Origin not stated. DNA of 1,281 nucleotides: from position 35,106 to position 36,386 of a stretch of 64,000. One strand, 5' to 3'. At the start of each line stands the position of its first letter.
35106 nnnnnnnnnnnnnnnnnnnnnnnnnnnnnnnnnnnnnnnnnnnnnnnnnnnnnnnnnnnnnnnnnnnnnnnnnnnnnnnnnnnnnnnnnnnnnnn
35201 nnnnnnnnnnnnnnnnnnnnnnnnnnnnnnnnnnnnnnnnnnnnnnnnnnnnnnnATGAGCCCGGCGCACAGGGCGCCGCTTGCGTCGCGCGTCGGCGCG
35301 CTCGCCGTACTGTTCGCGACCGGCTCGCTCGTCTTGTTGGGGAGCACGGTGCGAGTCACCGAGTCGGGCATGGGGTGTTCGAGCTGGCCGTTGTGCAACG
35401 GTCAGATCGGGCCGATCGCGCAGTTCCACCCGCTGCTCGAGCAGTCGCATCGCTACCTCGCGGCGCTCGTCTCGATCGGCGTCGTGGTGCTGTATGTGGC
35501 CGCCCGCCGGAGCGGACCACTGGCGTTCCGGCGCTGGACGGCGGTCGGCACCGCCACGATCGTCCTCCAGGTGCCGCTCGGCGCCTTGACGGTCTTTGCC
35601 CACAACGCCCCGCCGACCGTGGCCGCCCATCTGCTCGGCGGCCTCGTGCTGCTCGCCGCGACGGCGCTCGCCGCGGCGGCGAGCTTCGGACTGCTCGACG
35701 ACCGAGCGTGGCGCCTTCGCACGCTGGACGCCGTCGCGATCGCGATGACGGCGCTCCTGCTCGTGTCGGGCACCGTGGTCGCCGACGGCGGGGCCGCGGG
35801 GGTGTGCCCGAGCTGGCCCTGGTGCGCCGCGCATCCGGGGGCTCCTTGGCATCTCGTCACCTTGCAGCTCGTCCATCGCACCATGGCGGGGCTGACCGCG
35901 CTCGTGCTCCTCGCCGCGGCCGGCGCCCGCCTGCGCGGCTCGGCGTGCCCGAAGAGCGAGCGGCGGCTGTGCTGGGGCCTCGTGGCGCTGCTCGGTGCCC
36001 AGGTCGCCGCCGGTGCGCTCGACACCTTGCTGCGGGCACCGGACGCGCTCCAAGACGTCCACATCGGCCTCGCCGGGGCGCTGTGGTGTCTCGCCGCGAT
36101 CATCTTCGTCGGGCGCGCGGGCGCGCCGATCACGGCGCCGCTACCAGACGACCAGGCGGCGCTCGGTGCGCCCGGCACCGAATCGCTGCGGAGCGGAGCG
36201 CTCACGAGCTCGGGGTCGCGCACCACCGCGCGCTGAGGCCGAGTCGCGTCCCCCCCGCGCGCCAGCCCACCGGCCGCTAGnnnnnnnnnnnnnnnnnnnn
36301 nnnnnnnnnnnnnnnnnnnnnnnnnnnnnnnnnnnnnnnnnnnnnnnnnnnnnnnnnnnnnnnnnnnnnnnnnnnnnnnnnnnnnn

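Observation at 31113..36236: Rrf2-controlled operon coupling a propeller protein, a SPASM-like radical-SAM enzyme and a B12 radical-SAM enzyme to heme A synthase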

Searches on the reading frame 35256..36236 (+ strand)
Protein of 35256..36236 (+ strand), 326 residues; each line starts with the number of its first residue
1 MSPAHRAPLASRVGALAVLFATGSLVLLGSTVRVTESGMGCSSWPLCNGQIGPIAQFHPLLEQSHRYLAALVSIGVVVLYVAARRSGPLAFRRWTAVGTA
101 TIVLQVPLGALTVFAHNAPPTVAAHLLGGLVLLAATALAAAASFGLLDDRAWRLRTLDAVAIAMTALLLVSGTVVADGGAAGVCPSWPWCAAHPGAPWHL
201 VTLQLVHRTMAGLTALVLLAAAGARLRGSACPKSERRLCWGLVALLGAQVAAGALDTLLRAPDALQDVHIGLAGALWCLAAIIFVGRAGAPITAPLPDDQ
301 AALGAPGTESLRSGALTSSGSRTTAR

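Call 3: search_protein_families(library=ncbifam, proteins=[window:35256-36236:+], max_evalue=0.001)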
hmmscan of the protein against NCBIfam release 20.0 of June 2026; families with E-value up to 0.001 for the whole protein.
window:35256-36236:+ (326 aa): 1 family
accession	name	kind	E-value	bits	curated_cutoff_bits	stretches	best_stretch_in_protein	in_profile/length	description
NF045570.1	HemSynCtaAAlphapr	equivalog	2.3e-07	30.1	550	1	62-135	290-363/380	heme A synthase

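Call 4: search_protein_families(library=pfam, proteins=[window:35256-36236:+], max_evalue=0.001)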
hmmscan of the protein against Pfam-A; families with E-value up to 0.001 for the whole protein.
window:35256-36236:+ (326 aa): 1 family
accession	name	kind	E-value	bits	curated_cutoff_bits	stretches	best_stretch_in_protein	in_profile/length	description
PF02628.20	COX15-CtaA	-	2.5e-27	96.2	29.9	1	16-279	5-320/322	Cytochrome oxidase assembly protein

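Call 17: search_solved_structures(query=window:35256-36236:+, max_evalue=0.01, show_alignments=2)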
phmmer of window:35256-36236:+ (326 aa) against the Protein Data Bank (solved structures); distinct sequences matched with E-value up to 0.01: 2.
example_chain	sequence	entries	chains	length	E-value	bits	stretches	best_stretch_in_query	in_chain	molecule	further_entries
6a2j_A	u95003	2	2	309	2.3e-14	56.6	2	8-136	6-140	Heme A synthase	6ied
8aw5_A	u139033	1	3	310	1.2e-05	28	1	8-54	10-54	Heme O oxygenase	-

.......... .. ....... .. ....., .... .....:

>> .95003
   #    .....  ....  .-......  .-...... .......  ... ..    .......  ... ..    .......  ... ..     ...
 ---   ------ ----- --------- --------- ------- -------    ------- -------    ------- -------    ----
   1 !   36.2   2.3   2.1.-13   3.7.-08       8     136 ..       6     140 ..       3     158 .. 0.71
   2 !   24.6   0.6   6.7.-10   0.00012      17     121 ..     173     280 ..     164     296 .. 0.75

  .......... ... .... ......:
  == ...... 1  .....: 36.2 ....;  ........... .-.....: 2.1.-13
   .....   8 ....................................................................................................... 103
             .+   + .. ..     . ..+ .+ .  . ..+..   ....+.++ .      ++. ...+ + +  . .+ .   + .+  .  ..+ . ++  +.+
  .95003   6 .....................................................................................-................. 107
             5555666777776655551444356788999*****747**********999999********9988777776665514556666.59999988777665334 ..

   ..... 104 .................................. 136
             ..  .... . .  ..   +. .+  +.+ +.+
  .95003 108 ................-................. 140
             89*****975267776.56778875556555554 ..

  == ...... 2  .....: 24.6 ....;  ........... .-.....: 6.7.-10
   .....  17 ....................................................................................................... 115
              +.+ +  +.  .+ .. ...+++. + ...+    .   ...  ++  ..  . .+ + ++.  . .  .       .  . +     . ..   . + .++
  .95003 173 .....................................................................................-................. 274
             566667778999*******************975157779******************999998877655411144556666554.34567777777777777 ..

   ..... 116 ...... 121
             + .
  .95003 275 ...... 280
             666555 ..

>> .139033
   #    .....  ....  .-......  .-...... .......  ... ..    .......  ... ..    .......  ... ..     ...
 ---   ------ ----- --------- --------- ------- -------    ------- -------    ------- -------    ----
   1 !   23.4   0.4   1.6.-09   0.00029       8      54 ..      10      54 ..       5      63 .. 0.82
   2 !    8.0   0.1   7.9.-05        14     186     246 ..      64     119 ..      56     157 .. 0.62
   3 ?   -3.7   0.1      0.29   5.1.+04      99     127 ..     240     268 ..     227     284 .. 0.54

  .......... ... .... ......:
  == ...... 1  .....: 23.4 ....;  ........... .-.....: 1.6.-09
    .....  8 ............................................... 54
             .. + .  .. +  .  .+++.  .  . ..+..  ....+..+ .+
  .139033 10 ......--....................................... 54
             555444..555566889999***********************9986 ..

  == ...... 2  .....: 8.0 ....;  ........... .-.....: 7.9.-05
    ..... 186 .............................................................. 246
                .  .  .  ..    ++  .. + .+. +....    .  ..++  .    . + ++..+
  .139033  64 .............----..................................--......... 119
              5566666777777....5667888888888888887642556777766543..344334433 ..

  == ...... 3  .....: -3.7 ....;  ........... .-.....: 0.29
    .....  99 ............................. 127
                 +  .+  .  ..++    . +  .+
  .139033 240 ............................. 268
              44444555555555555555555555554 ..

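Call 44: find_homologous_proteins(query=window:35256-36236:+, max_evalue=1e-10)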
Query window:35256-36236:+ (326 aa): 138 proteins with E <= 1e-10 among 8000 candidates; the best 120 are listed.
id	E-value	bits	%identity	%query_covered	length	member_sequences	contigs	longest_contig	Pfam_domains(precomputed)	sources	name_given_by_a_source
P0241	6.3e-183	625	93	100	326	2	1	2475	PF02628.21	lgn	-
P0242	1.9e-158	545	83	100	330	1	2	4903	PF02628.21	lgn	-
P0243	8.5e-141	487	75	100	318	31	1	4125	PF02628.21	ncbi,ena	-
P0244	6.8e-95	336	61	91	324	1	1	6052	PF02628.21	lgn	-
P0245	6.5e-94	333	60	91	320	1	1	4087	PF02628.21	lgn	-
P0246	2.3e-89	318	60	80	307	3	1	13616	PF02628.21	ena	-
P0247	4.9e-87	310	60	85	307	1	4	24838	PF02628.21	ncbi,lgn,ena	-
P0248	5.2e-86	307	59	82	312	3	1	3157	PF02628.21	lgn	-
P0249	5.8e-71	257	51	75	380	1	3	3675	PF02628.21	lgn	-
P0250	9.6e-65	237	51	88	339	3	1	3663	PF02628.21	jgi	-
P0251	3.6e-61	225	50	84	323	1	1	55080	PF02628.21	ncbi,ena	-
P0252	4.4e-60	222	47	85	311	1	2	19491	PF02628.21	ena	-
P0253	8.4e-60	221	46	82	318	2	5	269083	PF02628.21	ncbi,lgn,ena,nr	ncbi:MAG: COX15/CtaA family protein [Actinomycetota bacterium]|nr:COX15/CtaA family protein [Actinom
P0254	2.0e-59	219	47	82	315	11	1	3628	PF02628.21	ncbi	-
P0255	3.5e-59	219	50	82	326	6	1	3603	PF02628.21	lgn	-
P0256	1.2e-58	217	47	82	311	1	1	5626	PF02628.21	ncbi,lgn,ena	-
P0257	2.1e-58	216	45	85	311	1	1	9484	PF02628.21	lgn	-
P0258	9.4e-58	214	49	84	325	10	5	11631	PF02628.21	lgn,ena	-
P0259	1.3e-57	214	45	96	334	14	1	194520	PF02628.21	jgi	-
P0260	5.7e-57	211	48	82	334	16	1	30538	PF02628.21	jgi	jgi:heme A synthase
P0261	7.9e-57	211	48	81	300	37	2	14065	PF02628.21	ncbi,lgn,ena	-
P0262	9.2e-57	211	46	82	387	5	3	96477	PF02628.21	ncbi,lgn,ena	-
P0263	1.5e-56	210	44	88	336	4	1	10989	PF02628.21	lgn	-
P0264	2.7e-56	209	47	81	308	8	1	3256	PF02628.21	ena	-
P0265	7.3e-56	208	45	77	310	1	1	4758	PF02628.21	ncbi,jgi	-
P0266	2.8e-55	206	44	83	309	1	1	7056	PF02628.21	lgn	-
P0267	3.2e-55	206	45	90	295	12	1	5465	PF02628.21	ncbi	-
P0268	9.5e-55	204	43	88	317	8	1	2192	PF02628.21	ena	-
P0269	9.9e-55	204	52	75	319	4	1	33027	PF02628.21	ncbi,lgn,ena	-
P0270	1.0e-54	204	48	84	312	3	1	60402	PF02628.21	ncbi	ncbi:MAG: COX15/CtaA family protein [Acidimicrobiales bacterium]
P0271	1.2e-54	204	47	64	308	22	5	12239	PF02628.21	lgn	-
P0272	1.6e-54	203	45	91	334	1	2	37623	PF02628.21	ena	-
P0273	1.9e-54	203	49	82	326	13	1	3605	PF02628.21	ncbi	-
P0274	2.6e-54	203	45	91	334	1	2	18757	PF02628.21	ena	-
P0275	5.7e-54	202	44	82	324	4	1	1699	PF02628.21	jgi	jgi:heme A synthase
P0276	3.2e-53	199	44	76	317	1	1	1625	PF02628.21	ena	-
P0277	3.5e-53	199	44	82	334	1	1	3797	PF02628.21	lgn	-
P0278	4.1e-53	199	47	80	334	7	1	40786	PF02628.21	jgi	-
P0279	8.5e-53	198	47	96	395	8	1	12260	PF02628.21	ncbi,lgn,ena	-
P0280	1.2e-51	194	44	83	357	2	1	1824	PF02628.21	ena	-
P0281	1.6e-51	194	43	80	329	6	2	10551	PF02628.21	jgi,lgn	jgi:heme A synthase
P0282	3.4e-51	192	44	86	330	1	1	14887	PF02628.21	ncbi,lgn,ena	-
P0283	5.0e-51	192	51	75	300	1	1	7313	PF02628.21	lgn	-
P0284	6.7e-51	191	46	86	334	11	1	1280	PF02628.21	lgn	-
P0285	7.9e-51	191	46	83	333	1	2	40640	PF02628.21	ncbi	ncbi:MAG: COX15/CtaA family protein [Candidatus Dormibacteria bacterium]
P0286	1.0e-50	191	42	77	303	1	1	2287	PF02628.21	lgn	-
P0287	1.4e-50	190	44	87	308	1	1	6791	PF02628.21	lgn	-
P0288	1.6e-50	190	45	87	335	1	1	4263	PF02628.21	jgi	jgi:heme a synthase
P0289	1.8e-50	190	49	79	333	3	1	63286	PF02628.21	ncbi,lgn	-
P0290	2.3e-50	190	42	85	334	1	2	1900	PF02628.21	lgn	-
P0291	3.2e-50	189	43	91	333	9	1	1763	PF02628.21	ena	-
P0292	3.2e-50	189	48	80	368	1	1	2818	PF02628.21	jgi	-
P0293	2.3e-49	186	51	76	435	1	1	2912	PF02628.21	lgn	-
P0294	2.5e-49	186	45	80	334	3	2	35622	PF02628.21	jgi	-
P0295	6.7e-49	185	45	79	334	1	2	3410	PF02628.21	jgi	-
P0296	7.3e-49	185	44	80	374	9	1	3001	PF02628.21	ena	-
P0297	7.5e-49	185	48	80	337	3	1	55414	PF02628.21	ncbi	-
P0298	7.6e-49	185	45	79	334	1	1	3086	PF02628.21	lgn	-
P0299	1.1e-48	184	45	79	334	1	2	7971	PF02628.21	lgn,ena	-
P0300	1.4e-48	184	45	79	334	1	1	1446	PF02628.21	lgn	-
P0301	3.4e-48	183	43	80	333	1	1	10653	PF02628.21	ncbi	ncbi:MAG TPA: COX15/CtaA family protein [Candidatus Dormibacteraeota bacterium]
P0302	4.0e-48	182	45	79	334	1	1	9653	PF02628.21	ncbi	-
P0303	1.7e-47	180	45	79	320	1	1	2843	PF02628.21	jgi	jgi:heme A synthase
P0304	8.3e-47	178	44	83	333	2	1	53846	PF02628.21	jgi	jgi:heme A synthase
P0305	6.4e-46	175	44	86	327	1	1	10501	PF02628.21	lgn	-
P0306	1.5e-45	174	40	88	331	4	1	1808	PF02628.21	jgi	jgi:heme A synthase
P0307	2.5e-45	173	47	60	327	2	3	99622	PF02628.21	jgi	jgi:heme A synthase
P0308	6.4e-45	172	43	91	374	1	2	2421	PF02628.21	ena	-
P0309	9.4e-45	171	44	85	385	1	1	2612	PF02628.21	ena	-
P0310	1.6e-44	170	43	81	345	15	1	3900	PF02628.21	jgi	jgi:heme A synthase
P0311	5.4e-44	169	45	81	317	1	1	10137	PF02628.21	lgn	-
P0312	1.1e-43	168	47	83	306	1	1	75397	PF02628.21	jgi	jgi:heme A synthase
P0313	1.7e-43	167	42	84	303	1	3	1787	PF02628.21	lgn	-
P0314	5.2e-43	166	41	83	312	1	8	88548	PF02628.21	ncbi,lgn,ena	-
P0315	8.3e-43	165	42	88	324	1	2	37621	PF02628.21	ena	-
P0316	2.9e-42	163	47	57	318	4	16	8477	PF02628.21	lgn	-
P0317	4.5e-42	162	41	87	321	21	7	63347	PF02628.21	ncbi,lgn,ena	-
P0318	8.5e-42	162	41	90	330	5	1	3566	PF02628.21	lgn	-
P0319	1.2e-41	161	41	85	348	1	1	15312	PF02628.21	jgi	jgi:cytochrome c oxidase assembly protein subunit 15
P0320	1.4e-41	161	44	79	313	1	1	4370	PF02628.21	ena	-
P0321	2.7e-41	160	43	85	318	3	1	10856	PF02628.21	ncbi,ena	-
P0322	3.5e-41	160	41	84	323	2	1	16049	PF02628.21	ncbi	ncbi:MAG: COX15/CtaA family protein [Mycobacteriales bacterium]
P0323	4.3e-41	159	43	84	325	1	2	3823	PF02628.21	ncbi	-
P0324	5.0e-41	159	46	57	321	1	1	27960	PF02628.21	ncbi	-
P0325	1.2e-40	158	43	82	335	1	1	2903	PF02628.21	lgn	-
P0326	1.5e-40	157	42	76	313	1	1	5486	PF02628.21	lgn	-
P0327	4.1e-40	156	43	79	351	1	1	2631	PF02628.21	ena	-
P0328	6.5e-40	155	43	81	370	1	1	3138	PF02628.21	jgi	jgi:cytochrome c oxidase assembly protein subunit 15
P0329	6.7e-40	155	42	82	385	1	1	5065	PF02628.21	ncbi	-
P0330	8.9e-40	155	43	80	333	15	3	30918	PF02628.21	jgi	jgi:heme A synthase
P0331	1.4e-39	154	43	83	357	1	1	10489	PF02628.21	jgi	jgi:heme A synthase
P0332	1.8e-39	154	42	78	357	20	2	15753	PF02628.21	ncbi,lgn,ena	-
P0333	3.6e-39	153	43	78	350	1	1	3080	PF02628.21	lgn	-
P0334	7.6e-39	152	45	80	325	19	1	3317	PF02628.21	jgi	-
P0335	1.2e-38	151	43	81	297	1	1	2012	PF02628.21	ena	-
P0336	6.6e-38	149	41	90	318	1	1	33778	PF02628.21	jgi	jgi:cytochrome c oxidase assembly protein subunit 15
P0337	7.4e-38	149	42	82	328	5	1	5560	PF02628.21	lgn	-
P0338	1.3e-37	148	41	84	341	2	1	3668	PF02628.21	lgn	-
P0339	1.4e-37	148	41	81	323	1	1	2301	PF02628.21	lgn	-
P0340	1.7e-37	147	41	78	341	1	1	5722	PF02628.21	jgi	jgi:heme A synthase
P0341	2.2e-37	147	42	78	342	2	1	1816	PF02628.21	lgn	-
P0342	3.6e-37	146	40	84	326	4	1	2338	PF02628.21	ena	-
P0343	5.3e-37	146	40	78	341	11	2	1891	PF02628.21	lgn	-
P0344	6.0e-37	146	38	84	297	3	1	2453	PF02628.21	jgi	jgi:cytochrome c oxidase assembly protein subunit 15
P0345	7.8e-37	145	42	78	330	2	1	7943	PF02628.21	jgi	jgi:heme A synthase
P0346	9.5e-37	145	40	78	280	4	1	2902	PF02628.21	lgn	-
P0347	1.2e-36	145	41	85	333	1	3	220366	PF02628.21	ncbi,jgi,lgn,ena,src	-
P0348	1.3e-36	145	42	80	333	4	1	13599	PF02628.21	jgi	-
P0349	1.7e-36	144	44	80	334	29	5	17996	PF02628.21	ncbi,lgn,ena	-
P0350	1.9e-36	144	45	78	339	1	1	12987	PF02628.21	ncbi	-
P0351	3.1e-36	143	39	89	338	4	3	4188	PF02628.21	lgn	-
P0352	3.8e-36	143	43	79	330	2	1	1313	PF02628.21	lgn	-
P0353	9.1e-36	142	50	53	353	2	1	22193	PF02628.21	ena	-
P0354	1.4e-35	141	40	83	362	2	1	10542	PF02628.21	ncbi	-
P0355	2.0e-35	141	44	78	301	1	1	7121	PF02628.21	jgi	jgi:heme A synthase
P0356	6.7e-34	136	39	76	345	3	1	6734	PF02628.21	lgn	-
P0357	3.6e-32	130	41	83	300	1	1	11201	PF02628.21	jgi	jgi:heme A synthase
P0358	8.7e-30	122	40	83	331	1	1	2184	PF02628.21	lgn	-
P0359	3.5e-27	114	37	85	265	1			PF02628.21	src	-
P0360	2.3e-25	108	33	92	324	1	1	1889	PF02628.21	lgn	-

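Call 45: find_encoding_contigs(protein=P0247, flank=8000, max_places=2)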
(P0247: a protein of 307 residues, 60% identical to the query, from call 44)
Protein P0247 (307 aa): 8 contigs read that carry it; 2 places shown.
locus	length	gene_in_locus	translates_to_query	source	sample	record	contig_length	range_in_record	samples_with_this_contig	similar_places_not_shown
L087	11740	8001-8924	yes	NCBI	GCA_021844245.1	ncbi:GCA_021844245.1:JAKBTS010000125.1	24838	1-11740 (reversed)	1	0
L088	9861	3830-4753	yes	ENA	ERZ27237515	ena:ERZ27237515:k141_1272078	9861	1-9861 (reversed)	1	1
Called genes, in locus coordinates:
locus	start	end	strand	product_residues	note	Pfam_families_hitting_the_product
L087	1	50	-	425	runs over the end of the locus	PF00464:SHMT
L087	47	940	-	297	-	PF02629:CoA_binding, PF13380:CoA_binding_2 (weak), PF13607:Succ_CoA_lig, PF00549:Ligase_CoA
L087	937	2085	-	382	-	PF02786:CPSase_L_D2, PF08442:ATP-grasp_2, PF13549:ATP-grasp_5, PF24948:Citrate_synth_N, PF00549:Ligase_CoA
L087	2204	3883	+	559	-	PF09594:GT87 (weak)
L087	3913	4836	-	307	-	PF02082:Rrf2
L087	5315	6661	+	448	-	PF13360:PQQ_2 (faint)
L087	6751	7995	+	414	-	PF04055:Radical_SAM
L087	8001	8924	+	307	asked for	PF02628:COX15-CtaA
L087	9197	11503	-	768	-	PF00580:UvrD-helicase, PF13245:AAA_19, PF13604:AAA_30 (faint), PF01443:Viral_helicase1 (faint), PF13361:UvrD_C, PF13538:UvrD_C_2, PF21196:PcrA_UvrD_tudor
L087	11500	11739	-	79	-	?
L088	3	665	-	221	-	?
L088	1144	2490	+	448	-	PF13360:PQQ_2 (faint)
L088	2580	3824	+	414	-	PF04055:Radical_SAM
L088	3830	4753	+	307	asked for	PF02628:COX15-CtaA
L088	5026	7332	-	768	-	PF00580:UvrD-helicase, PF13245:AAA_19, PF13604:AAA_30 (faint), PF01443:Viral_helicase1 (faint), PF13361:UvrD_C, PF13538:UvrD_C_2, PF21196:PcrA_UvrD_tudor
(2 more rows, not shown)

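Call 46: find_encoding_contigs(protein=P0246, flank=8000, max_places=1)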
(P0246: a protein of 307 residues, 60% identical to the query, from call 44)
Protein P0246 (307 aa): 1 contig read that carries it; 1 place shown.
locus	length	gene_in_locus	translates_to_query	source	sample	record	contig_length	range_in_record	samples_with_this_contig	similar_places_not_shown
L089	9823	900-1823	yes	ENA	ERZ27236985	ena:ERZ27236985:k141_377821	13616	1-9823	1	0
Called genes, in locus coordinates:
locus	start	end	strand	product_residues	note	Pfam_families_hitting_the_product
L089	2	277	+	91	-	?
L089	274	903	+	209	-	-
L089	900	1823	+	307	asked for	PF02628:COX15-CtaA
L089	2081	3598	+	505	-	PF00224:PK, PF00478:IMPDH (faint), PF02887:PK_C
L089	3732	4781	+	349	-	PF00389:2-Hacid_dh, PF02826:2-Hacid_dh_C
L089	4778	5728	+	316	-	PF01680:SOR_SNZ, PF05690:ThiG (weak)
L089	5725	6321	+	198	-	PF01174:SNO, PF07685:GATase_3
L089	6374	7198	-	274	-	PF03575:Peptidase_S51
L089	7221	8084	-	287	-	PF00296:Bac_luciferase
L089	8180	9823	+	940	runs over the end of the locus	PF00311:PEPcase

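Call 47: find_encoding_contigs(protein=P0253, flank=8000, max_places=1)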
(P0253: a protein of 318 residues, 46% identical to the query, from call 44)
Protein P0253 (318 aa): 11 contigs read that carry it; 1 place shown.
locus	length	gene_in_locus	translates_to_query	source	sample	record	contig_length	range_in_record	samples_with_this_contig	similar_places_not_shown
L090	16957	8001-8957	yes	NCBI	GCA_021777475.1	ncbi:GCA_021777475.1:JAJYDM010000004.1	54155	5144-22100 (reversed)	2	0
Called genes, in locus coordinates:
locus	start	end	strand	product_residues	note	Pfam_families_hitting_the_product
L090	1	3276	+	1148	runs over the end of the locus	PF17757:UvrB_inter, PF02559:CarD_TRCF_RID, PF00270:DEAD, PF04851:ResIII, PF00271:Helicase_C, PF03461:TRCF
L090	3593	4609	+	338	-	PF13623:SurA_N_2, PF13624:SurA_N_3 (weak), PF13145:Rotamase_2, PF13616:Rotamase_3, PF00639:Rotamase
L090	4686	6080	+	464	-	PF00590:TP_methylase, PF03819:MazG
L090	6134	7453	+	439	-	PF03952:Enolase_N, PF00113:Enolase_C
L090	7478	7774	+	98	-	PF04977:DivIC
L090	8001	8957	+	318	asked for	PF02628:COX15-CtaA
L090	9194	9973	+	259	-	PF09339:HTH_IclR, PF01614:IclR_C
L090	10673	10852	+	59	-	-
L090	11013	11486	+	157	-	PF00111:Fer2 (weak), PF01799:Fer2_2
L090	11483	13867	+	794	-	PF01315:Ald_Xan_dh_C, PF02738:MoCoBD_1, PF20256:MoCoBD_2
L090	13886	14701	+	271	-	PF00941:FAD_binding_5, PF03450:CO_deh_flav_C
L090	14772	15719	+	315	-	PF13191:AAA_16, PF00004:AAA (weak), PF07726:AAA_3 (faint), PF07728:AAA_5, PF13401:AAA_22 (weak)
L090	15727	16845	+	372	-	PF05762:VWA_CoxE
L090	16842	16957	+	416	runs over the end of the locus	PF02625:XdhC_CoxI, PF13478:XdhC_C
